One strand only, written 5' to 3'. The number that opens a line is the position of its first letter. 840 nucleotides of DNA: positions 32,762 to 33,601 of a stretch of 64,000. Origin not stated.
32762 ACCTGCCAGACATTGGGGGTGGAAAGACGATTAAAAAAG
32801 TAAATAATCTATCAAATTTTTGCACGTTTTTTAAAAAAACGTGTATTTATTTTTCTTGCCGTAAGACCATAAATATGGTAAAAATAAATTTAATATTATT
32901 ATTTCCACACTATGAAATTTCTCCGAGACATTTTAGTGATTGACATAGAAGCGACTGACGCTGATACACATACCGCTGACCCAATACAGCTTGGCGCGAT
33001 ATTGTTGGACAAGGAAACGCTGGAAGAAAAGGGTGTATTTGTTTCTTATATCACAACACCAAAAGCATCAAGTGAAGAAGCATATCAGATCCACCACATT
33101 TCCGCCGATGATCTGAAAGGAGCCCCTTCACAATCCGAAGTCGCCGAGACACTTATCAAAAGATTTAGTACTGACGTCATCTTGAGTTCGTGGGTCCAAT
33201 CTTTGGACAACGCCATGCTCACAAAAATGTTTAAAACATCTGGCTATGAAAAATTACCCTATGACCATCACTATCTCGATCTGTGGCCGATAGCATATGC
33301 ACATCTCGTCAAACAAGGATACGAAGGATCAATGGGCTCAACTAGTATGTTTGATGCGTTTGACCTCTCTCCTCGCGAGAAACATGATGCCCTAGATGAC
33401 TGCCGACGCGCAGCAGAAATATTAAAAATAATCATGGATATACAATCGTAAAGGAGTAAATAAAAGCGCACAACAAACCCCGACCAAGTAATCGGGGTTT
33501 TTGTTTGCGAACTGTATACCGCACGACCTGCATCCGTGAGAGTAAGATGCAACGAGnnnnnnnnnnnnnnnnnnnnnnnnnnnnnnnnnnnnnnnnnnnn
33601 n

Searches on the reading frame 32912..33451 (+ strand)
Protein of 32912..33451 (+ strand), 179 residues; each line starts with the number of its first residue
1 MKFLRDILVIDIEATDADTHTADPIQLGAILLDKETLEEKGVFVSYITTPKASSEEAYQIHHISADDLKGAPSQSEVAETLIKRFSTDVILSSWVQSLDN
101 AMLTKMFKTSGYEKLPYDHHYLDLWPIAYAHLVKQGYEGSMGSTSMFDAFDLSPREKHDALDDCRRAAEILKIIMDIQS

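Call 19: search_protein_families(library=pfam, proteins=[window:32912-33451:+], max_evalue=0.001)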
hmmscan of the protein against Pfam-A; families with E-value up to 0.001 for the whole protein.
window:32912-33451:+ (179 aa): 2 families
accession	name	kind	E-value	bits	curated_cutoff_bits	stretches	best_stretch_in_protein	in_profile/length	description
PF00929.31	RNase_T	-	1.6e-20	74.7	24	1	8-171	1-164/164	Exonuclease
PF16473.11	Rv2179c-like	-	2.6e-05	24.4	27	1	8-174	3-176/177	3'-5' exoribonuclease Rv2179c-like domain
